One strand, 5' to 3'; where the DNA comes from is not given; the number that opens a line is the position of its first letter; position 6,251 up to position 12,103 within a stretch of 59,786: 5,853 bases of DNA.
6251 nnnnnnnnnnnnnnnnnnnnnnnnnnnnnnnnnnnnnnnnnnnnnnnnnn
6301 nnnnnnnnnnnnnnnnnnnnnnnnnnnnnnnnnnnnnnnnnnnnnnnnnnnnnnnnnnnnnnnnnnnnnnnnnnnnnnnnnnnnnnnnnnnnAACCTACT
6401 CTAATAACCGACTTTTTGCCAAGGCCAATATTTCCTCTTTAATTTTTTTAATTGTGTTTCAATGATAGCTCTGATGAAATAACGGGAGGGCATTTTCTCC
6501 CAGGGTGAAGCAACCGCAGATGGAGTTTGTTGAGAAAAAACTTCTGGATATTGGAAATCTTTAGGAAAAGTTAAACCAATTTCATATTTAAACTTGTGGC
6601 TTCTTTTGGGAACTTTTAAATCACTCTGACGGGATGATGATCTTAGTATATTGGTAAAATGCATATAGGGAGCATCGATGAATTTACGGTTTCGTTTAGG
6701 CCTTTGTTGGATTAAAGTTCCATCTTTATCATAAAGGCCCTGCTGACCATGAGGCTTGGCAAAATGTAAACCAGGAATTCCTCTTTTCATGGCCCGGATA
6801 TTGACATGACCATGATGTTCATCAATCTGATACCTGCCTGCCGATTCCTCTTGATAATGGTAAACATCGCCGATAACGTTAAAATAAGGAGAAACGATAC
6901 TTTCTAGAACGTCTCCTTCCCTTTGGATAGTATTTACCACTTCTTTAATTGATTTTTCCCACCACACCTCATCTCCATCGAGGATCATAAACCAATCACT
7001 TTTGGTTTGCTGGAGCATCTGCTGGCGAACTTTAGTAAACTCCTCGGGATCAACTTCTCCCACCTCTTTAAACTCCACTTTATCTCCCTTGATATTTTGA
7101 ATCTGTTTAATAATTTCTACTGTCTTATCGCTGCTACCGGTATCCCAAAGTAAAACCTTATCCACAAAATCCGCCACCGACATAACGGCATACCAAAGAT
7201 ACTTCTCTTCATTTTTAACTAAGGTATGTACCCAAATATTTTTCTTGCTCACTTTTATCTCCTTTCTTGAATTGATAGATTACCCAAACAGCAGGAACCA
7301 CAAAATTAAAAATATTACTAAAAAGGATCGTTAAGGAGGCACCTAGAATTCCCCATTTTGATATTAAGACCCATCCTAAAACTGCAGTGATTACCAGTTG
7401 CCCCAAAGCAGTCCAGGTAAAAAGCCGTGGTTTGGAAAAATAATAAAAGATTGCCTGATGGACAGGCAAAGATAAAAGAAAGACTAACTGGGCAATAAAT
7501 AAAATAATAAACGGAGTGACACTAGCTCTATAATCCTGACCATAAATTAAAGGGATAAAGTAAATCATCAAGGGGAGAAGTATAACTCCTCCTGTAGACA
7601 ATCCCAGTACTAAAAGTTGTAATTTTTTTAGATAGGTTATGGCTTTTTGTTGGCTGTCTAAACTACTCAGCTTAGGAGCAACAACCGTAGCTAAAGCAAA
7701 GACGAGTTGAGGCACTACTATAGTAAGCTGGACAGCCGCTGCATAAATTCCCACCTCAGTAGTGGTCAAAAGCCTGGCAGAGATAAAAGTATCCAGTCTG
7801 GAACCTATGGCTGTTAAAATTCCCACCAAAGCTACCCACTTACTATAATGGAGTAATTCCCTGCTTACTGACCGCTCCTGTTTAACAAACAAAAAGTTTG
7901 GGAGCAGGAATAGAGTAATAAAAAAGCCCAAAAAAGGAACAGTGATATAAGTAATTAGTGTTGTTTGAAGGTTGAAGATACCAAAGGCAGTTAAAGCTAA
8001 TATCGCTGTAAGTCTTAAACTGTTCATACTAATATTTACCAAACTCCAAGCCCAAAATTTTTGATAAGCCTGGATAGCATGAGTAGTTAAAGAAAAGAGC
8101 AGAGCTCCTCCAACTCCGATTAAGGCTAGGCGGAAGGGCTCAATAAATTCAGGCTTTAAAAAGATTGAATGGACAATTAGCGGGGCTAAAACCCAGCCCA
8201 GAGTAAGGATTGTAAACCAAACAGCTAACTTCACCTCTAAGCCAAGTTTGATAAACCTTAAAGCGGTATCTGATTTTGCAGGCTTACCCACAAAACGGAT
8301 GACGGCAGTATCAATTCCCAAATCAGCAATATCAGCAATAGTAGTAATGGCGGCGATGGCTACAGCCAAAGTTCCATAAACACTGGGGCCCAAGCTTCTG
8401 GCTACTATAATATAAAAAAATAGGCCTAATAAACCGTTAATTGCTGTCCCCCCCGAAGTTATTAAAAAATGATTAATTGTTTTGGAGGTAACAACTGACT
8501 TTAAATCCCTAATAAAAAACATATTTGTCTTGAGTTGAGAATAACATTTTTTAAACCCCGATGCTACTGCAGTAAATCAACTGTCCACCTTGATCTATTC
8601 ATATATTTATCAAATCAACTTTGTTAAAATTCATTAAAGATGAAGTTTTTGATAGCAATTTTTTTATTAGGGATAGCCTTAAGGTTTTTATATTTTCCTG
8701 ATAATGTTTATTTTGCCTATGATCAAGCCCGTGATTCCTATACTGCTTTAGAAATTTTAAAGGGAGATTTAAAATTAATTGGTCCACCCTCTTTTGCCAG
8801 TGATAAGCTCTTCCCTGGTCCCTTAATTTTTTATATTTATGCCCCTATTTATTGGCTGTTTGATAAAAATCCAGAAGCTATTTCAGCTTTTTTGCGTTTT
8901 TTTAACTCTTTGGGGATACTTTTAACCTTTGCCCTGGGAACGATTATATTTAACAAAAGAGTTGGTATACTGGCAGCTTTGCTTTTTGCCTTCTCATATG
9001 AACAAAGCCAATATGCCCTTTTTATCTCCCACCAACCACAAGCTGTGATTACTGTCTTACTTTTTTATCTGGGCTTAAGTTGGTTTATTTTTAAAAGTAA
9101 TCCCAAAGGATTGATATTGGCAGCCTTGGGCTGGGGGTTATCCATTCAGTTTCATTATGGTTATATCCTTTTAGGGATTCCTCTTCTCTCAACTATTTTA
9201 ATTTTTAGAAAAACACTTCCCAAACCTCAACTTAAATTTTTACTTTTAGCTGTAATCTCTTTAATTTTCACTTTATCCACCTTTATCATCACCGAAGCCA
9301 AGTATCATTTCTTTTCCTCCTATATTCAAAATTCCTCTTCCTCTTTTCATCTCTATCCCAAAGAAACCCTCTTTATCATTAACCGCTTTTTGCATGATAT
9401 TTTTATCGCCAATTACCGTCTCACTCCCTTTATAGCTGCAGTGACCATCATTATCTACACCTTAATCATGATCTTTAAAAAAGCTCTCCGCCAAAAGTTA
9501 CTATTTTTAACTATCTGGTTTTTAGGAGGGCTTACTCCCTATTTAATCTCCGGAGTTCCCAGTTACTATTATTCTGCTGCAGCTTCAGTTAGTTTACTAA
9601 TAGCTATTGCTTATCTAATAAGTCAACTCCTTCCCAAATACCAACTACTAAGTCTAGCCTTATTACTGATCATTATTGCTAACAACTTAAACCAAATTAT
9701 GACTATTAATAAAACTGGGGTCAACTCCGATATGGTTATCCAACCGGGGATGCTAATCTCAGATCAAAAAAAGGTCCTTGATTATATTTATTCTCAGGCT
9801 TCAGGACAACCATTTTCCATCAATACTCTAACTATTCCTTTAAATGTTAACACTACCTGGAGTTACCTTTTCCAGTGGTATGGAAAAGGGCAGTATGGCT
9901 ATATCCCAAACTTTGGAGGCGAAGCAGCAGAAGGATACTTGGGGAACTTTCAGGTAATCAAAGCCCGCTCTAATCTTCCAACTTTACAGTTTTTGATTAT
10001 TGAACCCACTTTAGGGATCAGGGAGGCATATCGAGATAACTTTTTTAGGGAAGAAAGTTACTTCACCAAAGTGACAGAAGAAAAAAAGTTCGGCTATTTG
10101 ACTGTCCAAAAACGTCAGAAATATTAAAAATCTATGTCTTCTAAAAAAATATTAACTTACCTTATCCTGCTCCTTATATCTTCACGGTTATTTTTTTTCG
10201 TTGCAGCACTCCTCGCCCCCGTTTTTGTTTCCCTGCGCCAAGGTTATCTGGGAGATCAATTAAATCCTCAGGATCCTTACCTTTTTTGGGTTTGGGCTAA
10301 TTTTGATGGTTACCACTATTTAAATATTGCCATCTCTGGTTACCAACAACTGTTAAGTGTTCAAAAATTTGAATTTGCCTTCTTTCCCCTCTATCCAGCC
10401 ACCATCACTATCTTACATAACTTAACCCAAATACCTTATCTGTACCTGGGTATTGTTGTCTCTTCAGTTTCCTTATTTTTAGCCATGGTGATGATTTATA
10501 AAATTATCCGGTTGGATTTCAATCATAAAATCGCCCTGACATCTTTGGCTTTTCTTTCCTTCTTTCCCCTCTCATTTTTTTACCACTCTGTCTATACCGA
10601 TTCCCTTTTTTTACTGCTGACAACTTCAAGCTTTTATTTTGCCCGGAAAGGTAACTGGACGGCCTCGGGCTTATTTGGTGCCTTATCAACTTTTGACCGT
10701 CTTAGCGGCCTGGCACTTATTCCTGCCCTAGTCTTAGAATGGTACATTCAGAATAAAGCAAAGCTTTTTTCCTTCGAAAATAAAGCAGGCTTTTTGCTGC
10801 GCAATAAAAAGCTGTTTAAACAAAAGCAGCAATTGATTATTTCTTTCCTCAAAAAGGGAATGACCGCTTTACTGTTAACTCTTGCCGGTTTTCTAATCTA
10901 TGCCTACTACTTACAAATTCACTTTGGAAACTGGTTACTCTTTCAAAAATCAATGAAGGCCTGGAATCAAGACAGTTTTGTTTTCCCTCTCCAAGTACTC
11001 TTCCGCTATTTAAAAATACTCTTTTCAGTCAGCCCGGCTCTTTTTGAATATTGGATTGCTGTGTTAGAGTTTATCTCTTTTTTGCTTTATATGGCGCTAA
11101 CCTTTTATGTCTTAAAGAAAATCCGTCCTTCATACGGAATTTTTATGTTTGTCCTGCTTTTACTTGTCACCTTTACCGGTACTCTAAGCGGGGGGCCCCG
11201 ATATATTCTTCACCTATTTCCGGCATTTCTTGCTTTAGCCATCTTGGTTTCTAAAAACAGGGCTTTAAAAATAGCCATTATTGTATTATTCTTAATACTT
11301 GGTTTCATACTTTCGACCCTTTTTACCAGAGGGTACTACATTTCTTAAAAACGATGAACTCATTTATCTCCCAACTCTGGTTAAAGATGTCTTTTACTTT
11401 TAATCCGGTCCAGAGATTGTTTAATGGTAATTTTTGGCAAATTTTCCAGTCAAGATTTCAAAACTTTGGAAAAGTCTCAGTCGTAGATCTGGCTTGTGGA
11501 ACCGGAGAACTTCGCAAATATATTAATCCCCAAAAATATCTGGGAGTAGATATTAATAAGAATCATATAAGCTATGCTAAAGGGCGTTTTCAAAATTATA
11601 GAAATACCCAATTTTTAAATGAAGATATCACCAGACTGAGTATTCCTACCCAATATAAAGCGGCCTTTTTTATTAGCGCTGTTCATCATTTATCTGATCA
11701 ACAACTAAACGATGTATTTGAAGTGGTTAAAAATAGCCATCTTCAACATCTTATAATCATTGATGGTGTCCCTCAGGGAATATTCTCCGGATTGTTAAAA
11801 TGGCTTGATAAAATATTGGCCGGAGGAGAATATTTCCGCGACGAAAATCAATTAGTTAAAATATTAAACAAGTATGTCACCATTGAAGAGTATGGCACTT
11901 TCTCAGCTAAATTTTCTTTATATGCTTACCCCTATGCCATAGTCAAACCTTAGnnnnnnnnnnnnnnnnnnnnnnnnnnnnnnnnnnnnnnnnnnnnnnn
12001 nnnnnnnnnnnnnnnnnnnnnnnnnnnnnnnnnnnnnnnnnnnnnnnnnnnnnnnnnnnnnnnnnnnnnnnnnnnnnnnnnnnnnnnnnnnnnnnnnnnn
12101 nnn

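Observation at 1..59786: Extreme concentration of GT-C-type membrane glycosyltransferases: about 20 genes from at least six families, roughly 60% of the window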

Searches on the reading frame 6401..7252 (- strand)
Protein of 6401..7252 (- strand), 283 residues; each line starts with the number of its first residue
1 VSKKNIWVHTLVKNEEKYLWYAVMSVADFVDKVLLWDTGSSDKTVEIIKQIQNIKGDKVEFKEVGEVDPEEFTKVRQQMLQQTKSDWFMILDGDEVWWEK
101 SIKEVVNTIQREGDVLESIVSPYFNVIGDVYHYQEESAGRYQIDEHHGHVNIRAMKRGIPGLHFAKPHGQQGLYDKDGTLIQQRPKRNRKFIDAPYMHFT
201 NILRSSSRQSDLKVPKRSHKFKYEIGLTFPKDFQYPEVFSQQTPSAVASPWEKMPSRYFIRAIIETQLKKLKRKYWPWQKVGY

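Call 6: search_protein_families(library=pfam, max_evalue=0.01, proteins=[window:6401-7252:-])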
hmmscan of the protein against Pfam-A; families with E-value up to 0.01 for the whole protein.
window:6401-7252:- (283 aa): 5 families
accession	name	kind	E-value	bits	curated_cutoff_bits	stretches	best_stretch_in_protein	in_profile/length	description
PF00535.33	Glycos_transf_2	-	1.2e-13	51.8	23.3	1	10-136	4-130/168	Glycosyl transferase family 2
PF13704.12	Glyco_tranf_2_4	-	5.4e-06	27.3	27.5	1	13-100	1-87/98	Glycosyl transferase family 2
PF13641.12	Glyco_tranf_2_3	-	0.0037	17.7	27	1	38-111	38-113/230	Glycosyltransferase like family 2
PF10111.15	Glyco_tranf_2_2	-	0.008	16.1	27.3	1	2-112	9-109/276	Glycosyltransferase like family 2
PF14353.12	CpXC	-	0.0084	16.5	25.4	0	16-49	88-121/121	CpXC protein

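Call 58: search_protein_families(library=ncbifam, max_evalue=0.0001, proteins=[window:6401-7252:-])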
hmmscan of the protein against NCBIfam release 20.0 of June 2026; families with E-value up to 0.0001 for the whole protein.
window:6401-7252:- (283 aa): 1 family
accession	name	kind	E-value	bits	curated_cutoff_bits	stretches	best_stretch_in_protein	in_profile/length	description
TIGR04195.1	S_glycosyl_SunS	equivalog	5.1e-07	28.9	350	1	8-132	61-180/421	SunS family peptide S-glycosyltransferase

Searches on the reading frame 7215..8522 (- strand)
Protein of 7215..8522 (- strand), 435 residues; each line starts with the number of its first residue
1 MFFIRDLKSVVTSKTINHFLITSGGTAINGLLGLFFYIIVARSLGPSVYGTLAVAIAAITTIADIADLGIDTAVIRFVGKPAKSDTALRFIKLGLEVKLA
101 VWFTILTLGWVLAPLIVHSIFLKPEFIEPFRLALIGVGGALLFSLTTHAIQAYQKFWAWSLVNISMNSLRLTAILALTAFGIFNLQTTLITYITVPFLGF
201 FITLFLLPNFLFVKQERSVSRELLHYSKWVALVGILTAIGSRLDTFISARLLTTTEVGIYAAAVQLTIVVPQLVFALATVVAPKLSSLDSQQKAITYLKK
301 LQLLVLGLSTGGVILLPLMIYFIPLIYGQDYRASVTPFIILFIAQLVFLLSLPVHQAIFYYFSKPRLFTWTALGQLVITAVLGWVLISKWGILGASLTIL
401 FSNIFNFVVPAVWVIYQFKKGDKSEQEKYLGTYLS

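Call 4: search_protein_families(library=pfam, max_evalue=0.01, proteins=[window:7215-8522:-])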
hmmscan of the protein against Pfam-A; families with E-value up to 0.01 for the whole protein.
window:7215-8522:- (435 aa): 2 families
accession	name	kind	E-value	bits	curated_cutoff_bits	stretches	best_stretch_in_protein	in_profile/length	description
PF01943.22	Polysacc_synt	-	4.3e-18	66.2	28.2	1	20-287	6-272/274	Polysaccharide biosynthesis protein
PF13440.11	Polysacc_synt_3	-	8.7e-15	55.2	23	1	39-332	1-289/293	Polysaccharide biosynthesis protein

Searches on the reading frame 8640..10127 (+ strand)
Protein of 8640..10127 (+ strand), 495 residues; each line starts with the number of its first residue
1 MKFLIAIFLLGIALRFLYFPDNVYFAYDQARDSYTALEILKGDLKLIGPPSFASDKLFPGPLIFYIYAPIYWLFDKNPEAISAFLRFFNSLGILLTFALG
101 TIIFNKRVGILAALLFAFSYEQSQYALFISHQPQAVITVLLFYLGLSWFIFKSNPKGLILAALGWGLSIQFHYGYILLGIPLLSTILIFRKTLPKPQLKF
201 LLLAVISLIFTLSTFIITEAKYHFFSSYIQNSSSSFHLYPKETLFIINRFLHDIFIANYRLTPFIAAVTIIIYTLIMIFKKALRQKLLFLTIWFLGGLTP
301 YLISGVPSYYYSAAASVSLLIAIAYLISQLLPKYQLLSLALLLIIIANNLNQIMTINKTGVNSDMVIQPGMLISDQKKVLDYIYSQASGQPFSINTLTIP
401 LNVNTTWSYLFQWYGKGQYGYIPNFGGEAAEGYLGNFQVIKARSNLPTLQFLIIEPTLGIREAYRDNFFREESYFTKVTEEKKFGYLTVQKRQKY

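Call 4: search_protein_families(library=pfam, max_evalue=0.01, proteins=[window:8640-10127:+])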
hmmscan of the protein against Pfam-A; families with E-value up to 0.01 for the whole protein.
window:8640-10127:+ (495 aa): 1 family
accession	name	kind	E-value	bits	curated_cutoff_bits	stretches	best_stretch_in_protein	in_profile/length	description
PF13231.12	PMT_2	-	2.2e-08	34.9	26.1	1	61-211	4-154/160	Dolichyl-phosphate-mannose-protein mannosyltransferase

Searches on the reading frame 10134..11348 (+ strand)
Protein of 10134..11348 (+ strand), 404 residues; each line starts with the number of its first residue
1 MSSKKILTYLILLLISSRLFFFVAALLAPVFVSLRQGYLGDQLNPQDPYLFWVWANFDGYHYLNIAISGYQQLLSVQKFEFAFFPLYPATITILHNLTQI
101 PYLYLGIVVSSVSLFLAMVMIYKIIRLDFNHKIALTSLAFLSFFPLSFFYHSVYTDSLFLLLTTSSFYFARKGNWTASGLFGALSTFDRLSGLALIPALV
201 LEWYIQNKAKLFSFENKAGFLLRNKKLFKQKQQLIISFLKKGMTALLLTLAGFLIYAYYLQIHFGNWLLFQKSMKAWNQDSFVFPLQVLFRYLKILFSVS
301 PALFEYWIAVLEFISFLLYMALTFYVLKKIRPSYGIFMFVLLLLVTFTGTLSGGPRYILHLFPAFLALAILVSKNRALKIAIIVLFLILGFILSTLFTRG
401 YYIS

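Call 4: search_protein_families(library=pfam, max_evalue=0.01, proteins=[window:10134-11348:+])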
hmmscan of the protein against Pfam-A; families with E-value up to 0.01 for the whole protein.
window:10134-11348:+ (404 aa): 2 families
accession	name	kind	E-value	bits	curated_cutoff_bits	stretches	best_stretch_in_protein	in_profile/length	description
PF04188.19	Mannosyl_trans2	-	2.2e-05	24.4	22.4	1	5-259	12-257/443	Mannosyltransferase (PIG-V)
PF13231.12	PMT_2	-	5.2e-05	23.9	26.1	1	107-208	25-133/160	Dolichyl-phosphate-mannose-protein mannosyltransferase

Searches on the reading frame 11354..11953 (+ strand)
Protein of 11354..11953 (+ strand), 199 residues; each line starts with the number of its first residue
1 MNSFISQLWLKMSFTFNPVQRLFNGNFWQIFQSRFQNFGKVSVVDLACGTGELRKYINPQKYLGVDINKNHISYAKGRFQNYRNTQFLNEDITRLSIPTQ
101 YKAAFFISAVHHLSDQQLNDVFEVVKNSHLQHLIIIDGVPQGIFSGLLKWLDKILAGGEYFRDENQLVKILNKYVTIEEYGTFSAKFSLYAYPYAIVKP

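Call 6: search_protein_families(library=pfam, max_evalue=0.01, proteins=[window:11354-11953:+])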
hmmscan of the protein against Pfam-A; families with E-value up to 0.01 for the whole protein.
window:11354-11953:+ (199 aa): 7 families
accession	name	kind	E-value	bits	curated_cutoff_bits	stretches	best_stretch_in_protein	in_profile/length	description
PF13649.12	Methyltransf_25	-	1.1e-11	45.7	27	1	43-125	1-89/97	Methyltransferase domain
PF13847.12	Methyltransf_31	-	2.6e-08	34.1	27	1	40-117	4-91/145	Methyltransferase domain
PF08242.18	Methyltransf_12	-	3e-08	34.7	30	1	44-126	1-89/98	Methyltransferase domain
PF08241.18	Methyltransf_11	-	9.3e-08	33.1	21.2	1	44-117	1-77/95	Methyltransferase domain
PF03291.22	mRNA_G-N7_MeTrfase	-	0.0012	18.4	26.6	1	37-86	59-111/315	mRNA (guanine-N(7))-methyltransferase domain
PF13489.12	Methyltransf_23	-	0.0034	17.6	27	1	40-115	23-96/164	Methyltransferase domain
PF01728.25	FtsJ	-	0.004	17.5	24.1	1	34-156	15-114/181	FtsJ-like methyltransferase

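Call 70: search_protein_families(library=ncbifam, max_evalue=0.000001, proteins=[window:11354-11953:+])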
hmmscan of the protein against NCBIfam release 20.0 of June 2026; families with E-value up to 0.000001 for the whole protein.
window:11354-11953:+ (199 aa): 2 families
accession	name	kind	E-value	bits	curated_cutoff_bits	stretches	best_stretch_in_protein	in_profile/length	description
TIGR02072.1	BioC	equivalog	7.1e-09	35.8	184.95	1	16-128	12-127/244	malonyl-ACP O-methyltransferase BioC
NF001244.0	PRK00216.1-5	equivalog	1.5e-07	31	216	1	35-102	44-119/236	bifunctional demethylmenaquinone methyltransferase/2-methoxy-6-polyprenyl-1,4-benzoquinol methylase UbiE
